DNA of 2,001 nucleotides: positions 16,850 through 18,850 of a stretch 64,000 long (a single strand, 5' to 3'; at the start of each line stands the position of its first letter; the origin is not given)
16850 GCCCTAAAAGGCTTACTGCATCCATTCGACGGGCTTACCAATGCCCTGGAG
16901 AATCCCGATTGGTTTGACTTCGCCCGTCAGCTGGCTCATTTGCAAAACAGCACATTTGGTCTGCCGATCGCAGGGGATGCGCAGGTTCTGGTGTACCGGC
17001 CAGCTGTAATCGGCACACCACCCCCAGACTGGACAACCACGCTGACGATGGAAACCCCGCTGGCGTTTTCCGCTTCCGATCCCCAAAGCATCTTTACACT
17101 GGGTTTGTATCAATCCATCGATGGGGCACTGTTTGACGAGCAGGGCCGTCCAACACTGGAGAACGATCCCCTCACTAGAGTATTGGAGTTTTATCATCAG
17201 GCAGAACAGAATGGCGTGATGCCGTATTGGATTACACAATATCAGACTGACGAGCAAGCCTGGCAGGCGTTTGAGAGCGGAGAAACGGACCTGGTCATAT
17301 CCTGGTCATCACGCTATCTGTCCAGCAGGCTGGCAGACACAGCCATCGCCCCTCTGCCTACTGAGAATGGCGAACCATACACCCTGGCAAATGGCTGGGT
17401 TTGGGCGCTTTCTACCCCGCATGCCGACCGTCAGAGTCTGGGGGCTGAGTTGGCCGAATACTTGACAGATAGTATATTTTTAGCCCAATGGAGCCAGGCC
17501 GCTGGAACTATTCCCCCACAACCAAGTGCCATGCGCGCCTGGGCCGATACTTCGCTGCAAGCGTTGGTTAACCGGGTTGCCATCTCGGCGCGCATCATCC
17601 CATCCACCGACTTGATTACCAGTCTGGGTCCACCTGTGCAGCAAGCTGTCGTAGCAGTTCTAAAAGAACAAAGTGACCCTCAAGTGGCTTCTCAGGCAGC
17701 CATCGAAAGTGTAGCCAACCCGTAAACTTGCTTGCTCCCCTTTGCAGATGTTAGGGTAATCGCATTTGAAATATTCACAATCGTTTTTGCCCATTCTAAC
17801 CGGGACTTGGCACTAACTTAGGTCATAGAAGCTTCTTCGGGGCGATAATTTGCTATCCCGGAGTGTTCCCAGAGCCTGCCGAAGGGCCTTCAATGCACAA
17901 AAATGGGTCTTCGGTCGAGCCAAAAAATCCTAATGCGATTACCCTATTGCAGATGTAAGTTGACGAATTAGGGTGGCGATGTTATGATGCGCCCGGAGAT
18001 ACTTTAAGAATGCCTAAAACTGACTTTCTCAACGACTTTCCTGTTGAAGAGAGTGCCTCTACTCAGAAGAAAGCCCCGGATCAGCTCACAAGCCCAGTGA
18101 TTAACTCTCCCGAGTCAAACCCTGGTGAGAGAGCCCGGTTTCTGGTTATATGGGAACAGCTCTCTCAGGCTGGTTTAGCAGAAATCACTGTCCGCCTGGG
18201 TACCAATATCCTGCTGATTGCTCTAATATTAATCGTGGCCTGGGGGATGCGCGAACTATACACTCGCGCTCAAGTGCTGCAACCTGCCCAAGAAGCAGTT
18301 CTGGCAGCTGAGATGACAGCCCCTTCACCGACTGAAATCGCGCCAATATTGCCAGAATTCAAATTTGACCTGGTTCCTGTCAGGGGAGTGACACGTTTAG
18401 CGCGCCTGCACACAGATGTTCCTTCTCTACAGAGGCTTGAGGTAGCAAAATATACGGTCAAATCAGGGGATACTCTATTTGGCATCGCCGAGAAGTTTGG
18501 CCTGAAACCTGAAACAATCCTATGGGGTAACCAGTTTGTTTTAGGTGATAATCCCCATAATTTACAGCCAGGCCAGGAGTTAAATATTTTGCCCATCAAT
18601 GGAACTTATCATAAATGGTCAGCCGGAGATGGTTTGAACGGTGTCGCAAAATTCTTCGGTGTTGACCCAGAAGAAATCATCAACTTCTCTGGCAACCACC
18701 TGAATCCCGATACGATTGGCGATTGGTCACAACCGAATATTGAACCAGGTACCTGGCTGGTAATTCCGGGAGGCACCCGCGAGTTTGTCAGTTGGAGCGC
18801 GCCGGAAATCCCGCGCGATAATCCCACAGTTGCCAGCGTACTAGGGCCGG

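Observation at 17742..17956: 195-bp MITE-like insertion with 15-bp perfect TIRs and a 10-bp flanking duplication, abutting the LysM/M23 promoter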

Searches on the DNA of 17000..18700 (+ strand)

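Call 5: search_rna_families(source=window, start=17000, end=18700, threshold=evalue, max_evalue=10, show_alignments=3)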
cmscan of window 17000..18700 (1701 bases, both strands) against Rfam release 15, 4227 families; matches with E-value up to 10: 2.
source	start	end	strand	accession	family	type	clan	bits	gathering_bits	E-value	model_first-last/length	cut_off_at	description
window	18541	18609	-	RF00342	snoZ40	Gene; snRNA; snoRNA; CD-box;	-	17.7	50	3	1-73/73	no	Small nucleolar RNA Z40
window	17789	17843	-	RF00337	snoZ112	Gene; snRNA; snoRNA; CD-box;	CL00062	15.5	40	6.9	1-184/184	no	Small nucleolar RNA Z112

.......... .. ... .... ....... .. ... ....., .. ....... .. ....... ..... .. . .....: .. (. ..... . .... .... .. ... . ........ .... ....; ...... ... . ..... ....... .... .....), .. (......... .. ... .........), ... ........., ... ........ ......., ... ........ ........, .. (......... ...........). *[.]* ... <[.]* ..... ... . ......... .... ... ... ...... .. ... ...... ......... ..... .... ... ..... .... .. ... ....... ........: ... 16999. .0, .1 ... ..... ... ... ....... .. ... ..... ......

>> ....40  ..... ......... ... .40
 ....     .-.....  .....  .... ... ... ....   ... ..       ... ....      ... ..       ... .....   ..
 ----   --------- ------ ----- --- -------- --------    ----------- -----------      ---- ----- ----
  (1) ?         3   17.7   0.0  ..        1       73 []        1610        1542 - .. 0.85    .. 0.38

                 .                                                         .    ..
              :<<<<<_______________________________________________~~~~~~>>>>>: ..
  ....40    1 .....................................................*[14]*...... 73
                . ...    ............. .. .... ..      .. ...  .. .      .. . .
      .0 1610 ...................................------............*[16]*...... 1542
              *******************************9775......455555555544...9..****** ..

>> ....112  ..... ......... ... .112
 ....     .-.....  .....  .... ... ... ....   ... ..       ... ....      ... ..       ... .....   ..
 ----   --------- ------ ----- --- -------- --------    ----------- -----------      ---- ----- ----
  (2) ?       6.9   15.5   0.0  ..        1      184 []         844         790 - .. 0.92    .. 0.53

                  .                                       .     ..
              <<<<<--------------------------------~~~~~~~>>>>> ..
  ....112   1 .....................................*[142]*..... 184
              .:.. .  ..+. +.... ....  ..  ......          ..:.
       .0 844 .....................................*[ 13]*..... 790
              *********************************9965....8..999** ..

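Call 26: search_dna_similar(query=window:17752-17946:+, collection=plasmids, mode=distant, max_evalue=10)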
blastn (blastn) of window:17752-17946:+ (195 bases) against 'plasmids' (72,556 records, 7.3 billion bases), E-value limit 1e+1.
Records with a match: 9; places in all: 9; records where one place covers at least 80% of the query: 0.
Best place of each record, by identity: >=99% 5; 95-99% 1; 90-95% 3.
By first word of the organism name: Sinorhizobium 4; Bacillus 2; Klebsiella 2; Sphingomonas 1.
By predicted mobility (MOB-suite, as given by PLSDB): non-mobilizable 8; conjugative 1.
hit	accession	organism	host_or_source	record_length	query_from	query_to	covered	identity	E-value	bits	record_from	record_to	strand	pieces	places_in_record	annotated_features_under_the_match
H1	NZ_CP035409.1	Bacillus subtilis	cell culture,food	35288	149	173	13%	96.0%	7e+0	38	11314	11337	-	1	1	cgeB: spore maturation protein CgeB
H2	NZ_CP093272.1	Klebsiella oxytoca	Homo sapiens,sputum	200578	76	100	13%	92.0%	7e+0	37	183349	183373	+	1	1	HAD-IA family hydrolase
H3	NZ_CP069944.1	Klebsiella oxytoca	Homo sapiens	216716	76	100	13%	92.0%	7e+0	37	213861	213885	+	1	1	HAD-IA family hydrolase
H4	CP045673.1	Bacillus subtilis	whole genome DNA extract,feed additive ...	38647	24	48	13%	92.0%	7e+0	37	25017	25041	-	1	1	none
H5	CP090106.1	Sinorhizobium meliloti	Medicago,Cell culture,Plant nodule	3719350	117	137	11%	100.0%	2e+0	39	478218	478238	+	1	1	LysR substrate-binding domain-containing protein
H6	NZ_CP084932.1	Sphingomonas morindae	mixed culture,Noni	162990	117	137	11%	100.0%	2e+0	39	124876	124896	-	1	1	trbC: type-F conjugative transfer system pilin assembly protein TrbC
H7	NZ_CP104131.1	Sinorhizobium sp. K101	Phaseolus vulgaris,cell ...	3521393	117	137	11%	100.0%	2e+0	39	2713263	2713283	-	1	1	none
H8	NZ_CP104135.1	Sinorhizobium sp. C101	Phaseolus vulgaris,cell ...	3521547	117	137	11%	100.0%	2e+0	39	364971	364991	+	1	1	none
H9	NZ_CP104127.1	Sinorhizobium sp. M103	Phaseolus vulgaris,cell ...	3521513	117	137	11%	100.0%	2e+0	39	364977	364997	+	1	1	none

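Call 27: search_dna_similar(query=window:17752-17946:+, collection=phages, mode=distant, max_evalue=10)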
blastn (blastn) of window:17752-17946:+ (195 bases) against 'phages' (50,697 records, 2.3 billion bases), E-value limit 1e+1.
Records with a match: 2; places in all: 2; records where one place covers at least 80% of the query: 0.
Best place of each record, by identity: 95-99% 1; 80-90% 1.
By first word of the organism name: Serratia 1; Bacteriophage 1.
By host as written in the record: Klebsiella pneumoniae 1; - 1.
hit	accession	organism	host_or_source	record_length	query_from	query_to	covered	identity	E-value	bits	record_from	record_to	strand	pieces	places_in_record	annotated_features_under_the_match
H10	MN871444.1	Serratia phage KpGz_1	Klebsiella pneumoniae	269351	8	51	23%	82.6%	6e-1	39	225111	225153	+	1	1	record has no annotation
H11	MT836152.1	Bacteriophage sp.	human fecal samples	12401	6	28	12%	95.7%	2e+0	38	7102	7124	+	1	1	record has no annotation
